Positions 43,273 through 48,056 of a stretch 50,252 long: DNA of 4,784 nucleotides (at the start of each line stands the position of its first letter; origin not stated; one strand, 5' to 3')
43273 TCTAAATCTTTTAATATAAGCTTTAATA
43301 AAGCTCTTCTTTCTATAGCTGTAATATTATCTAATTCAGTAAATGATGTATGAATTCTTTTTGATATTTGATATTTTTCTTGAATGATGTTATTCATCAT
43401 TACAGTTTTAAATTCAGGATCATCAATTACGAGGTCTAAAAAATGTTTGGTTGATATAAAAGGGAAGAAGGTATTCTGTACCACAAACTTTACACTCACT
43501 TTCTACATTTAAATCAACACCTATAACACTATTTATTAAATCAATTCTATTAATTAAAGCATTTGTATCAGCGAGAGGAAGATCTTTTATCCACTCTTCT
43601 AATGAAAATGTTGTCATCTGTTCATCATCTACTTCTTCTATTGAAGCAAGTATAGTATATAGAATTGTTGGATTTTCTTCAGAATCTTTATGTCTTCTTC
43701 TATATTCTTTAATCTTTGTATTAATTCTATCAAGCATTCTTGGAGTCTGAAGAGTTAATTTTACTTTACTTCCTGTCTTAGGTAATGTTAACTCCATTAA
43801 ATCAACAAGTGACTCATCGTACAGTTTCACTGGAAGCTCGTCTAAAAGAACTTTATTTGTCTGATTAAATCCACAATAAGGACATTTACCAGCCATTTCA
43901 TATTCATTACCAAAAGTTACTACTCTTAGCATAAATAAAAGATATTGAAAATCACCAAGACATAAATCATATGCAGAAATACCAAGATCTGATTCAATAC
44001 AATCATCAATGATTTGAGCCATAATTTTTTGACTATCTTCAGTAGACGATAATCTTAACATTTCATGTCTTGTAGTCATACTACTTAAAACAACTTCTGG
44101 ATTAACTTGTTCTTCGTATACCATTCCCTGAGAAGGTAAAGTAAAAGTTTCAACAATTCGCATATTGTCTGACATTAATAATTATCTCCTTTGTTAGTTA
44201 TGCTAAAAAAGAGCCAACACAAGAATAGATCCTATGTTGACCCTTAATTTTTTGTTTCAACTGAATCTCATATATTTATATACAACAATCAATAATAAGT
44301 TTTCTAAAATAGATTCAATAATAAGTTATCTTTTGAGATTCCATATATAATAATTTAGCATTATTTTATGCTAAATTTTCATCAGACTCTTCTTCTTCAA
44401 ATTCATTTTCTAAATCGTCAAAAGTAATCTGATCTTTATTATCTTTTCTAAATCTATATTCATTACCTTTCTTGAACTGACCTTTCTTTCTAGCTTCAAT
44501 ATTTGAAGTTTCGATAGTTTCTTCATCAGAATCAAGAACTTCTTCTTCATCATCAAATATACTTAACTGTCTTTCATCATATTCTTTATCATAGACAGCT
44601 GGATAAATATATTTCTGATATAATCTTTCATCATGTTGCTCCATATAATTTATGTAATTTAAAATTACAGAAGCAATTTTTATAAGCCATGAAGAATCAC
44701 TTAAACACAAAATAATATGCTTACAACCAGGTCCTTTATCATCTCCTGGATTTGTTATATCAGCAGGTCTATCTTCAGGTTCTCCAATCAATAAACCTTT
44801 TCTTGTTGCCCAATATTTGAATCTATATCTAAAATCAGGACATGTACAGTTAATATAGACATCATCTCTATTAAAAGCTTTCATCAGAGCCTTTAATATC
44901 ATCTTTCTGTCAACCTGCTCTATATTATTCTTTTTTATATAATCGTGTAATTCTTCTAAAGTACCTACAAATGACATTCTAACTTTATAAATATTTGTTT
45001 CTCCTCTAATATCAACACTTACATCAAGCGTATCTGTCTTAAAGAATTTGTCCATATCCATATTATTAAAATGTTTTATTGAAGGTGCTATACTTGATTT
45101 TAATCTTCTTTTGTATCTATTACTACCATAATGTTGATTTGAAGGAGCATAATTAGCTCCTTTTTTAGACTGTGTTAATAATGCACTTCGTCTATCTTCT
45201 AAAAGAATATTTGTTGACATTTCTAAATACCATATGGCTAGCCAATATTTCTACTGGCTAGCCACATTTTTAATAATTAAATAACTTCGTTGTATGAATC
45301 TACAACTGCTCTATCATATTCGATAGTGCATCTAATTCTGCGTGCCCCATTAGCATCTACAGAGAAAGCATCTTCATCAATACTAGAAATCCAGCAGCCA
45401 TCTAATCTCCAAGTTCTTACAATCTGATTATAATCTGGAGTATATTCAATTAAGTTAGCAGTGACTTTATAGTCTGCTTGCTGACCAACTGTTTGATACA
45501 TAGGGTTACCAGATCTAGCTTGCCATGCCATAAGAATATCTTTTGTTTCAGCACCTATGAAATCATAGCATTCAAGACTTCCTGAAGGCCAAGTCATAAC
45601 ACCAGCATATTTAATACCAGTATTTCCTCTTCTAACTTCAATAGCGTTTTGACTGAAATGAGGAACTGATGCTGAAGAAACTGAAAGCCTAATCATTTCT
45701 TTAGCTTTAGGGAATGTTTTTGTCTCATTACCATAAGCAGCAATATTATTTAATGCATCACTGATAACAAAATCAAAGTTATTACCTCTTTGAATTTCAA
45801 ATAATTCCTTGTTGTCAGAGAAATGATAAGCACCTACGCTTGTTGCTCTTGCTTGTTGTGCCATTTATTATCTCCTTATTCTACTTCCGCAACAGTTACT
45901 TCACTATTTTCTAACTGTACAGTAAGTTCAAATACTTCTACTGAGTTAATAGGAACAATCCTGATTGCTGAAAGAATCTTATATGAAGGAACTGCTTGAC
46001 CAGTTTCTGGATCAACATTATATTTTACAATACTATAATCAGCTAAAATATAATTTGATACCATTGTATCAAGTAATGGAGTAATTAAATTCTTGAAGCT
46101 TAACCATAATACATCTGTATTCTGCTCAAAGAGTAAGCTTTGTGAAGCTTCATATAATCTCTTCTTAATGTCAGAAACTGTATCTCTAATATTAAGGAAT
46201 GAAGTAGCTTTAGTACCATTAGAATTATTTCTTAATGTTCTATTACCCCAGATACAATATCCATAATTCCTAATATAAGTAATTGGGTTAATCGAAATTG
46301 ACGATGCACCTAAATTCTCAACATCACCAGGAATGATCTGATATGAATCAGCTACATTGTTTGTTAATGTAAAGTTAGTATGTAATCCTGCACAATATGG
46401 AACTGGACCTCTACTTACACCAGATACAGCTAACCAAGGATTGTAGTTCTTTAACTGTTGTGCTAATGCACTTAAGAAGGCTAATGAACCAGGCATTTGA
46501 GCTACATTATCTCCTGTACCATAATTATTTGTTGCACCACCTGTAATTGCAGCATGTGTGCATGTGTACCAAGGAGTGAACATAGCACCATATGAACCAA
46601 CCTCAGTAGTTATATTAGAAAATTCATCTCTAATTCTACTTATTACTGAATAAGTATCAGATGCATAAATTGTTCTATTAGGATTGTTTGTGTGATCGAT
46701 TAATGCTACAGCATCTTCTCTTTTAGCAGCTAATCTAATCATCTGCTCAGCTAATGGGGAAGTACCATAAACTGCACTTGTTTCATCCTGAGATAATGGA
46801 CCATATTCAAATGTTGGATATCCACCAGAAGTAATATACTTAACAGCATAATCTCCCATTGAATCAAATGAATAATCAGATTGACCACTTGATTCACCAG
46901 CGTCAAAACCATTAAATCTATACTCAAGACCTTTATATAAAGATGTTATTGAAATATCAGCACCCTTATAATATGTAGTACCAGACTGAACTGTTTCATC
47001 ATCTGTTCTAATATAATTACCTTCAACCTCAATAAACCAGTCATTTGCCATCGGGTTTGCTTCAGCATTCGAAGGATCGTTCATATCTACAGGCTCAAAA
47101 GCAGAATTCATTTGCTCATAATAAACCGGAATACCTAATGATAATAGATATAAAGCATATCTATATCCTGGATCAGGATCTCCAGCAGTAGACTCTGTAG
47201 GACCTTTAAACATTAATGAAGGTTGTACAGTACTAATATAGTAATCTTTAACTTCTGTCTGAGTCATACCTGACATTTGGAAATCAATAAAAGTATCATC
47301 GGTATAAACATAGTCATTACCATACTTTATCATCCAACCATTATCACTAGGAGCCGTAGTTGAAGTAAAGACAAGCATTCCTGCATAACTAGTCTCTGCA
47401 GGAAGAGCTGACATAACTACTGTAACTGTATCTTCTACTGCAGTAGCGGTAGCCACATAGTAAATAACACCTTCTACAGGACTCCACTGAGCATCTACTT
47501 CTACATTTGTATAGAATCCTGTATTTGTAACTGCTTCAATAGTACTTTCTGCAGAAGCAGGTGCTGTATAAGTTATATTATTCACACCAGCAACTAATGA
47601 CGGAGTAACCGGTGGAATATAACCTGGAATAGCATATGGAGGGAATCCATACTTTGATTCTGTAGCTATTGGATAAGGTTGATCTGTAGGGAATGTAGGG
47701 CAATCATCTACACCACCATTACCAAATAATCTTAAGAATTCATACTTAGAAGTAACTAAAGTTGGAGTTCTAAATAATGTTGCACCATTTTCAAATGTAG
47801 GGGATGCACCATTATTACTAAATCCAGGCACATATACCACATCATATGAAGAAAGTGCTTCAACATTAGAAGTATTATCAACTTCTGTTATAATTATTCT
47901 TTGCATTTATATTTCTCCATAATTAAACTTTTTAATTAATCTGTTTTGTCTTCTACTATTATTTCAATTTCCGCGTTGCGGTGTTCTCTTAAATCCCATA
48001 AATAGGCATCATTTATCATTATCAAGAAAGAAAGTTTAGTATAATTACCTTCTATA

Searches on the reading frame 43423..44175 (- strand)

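Call 15: search_protein_families(library=pfam, proteins=[window:43423-44175:-], max_evalue=0.01)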
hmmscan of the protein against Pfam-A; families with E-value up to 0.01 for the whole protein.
window:43423-44175:- (250 aa): 1 family
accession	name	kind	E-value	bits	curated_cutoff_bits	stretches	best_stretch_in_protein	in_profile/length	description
PF12322.14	T4_baseplate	-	7.4e-17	62.2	24.5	1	12-235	8-207/219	T4 bacteriophage base plate protein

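Call 16: search_protein_families(library=phrogs, proteins=[window:43423-44175:-], max_evalue=0.001)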
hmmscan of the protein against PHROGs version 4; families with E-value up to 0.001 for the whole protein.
window:43423-44175:- (250 aa): 2 families
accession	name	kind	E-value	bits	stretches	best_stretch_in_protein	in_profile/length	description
phrog_150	-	tail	2.3e-19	70.9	1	12-247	18-233/282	baseplate hub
phrog_13792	-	unknown function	4.7e-06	27.2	1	9-89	17-92/263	-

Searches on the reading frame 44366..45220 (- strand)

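Call 15: search_protein_families(library=pfam, proteins=[window:44366-45220:-], max_evalue=0.01)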
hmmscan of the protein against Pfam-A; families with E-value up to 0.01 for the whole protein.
window:44366-45220:- (284 aa): 0 families

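Call 16: search_protein_families(library=phrogs, proteins=[window:44366-45220:-], max_evalue=0.001)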
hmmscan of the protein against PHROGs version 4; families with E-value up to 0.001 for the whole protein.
window:44366-45220:- (284 aa): 1 family
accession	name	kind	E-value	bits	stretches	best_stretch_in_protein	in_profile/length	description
phrog_18980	-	unknown function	0.00064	20.3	0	59-170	93-207/218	-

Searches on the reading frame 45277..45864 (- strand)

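Call 15: search_protein_families(library=pfam, proteins=[window:45277-45864:-], max_evalue=0.01)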
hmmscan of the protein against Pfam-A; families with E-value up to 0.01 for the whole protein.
window:45277-45864:- (195 aa): 1 family
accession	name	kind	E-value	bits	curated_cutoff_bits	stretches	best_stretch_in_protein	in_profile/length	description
PF06841.18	Phage_T4_gp19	-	0.0035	17.6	28.2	1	63-183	18-130/134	T4-like virus tail tube protein gp19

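Call 16: search_protein_families(library=phrogs, proteins=[window:45277-45864:-], max_evalue=0.001)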
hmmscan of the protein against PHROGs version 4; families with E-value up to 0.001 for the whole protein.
window:45277-45864:- (195 aa): 2 families
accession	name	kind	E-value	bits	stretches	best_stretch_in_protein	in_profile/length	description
phrog_4542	-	tail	2.6e-17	63.9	1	21-188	22-180/214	tail tube protein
phrog_45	-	tail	6.2e-12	46.3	1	14-192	77-258/350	tail tube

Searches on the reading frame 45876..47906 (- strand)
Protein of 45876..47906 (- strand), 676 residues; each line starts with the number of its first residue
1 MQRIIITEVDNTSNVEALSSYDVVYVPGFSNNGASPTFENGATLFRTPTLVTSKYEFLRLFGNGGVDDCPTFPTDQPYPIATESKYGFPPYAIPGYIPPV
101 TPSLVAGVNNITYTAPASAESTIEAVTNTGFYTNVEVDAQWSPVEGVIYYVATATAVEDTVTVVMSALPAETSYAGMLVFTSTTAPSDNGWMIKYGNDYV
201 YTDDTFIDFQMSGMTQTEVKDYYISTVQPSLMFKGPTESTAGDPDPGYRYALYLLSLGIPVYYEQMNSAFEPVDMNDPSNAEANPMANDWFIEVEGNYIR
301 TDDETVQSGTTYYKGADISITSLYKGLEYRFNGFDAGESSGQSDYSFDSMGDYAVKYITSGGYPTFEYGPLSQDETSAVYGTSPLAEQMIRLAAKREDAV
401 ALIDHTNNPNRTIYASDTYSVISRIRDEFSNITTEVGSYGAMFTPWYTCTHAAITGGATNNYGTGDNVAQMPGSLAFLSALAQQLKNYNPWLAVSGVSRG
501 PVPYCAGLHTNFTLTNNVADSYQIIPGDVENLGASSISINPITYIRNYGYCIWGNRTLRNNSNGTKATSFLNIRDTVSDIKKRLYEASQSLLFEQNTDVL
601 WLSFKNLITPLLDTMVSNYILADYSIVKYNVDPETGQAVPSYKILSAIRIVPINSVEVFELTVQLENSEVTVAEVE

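Call 15: search_protein_families(library=pfam, proteins=[window:45876-47906:-], max_evalue=0.01)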
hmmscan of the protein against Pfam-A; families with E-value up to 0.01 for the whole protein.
window:45876-47906:- (676 aa): 1 family
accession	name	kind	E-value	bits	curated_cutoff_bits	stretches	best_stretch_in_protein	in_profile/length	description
PF17482.7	Phage_sheath_1C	-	9.6e-06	26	26.9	1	567-665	5-103/104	Phage tail sheath C-terminal domain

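Call 16: search_protein_families(library=phrogs, proteins=[window:45876-47906:-], max_evalue=0.001)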
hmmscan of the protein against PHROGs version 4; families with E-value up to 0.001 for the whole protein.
window:45876-47906:- (676 aa): 3 families
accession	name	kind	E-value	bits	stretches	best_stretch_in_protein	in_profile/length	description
phrog_10581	-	tail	1.7e-13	50.8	1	464-669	717-913/915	tail sheath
phrog_23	-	tail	2.9e-13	50.4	1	48-665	64-462/496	tail sheath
phrog_17610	-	tail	3.2e-09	36.2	1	534-616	974-1052/1135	tail sheath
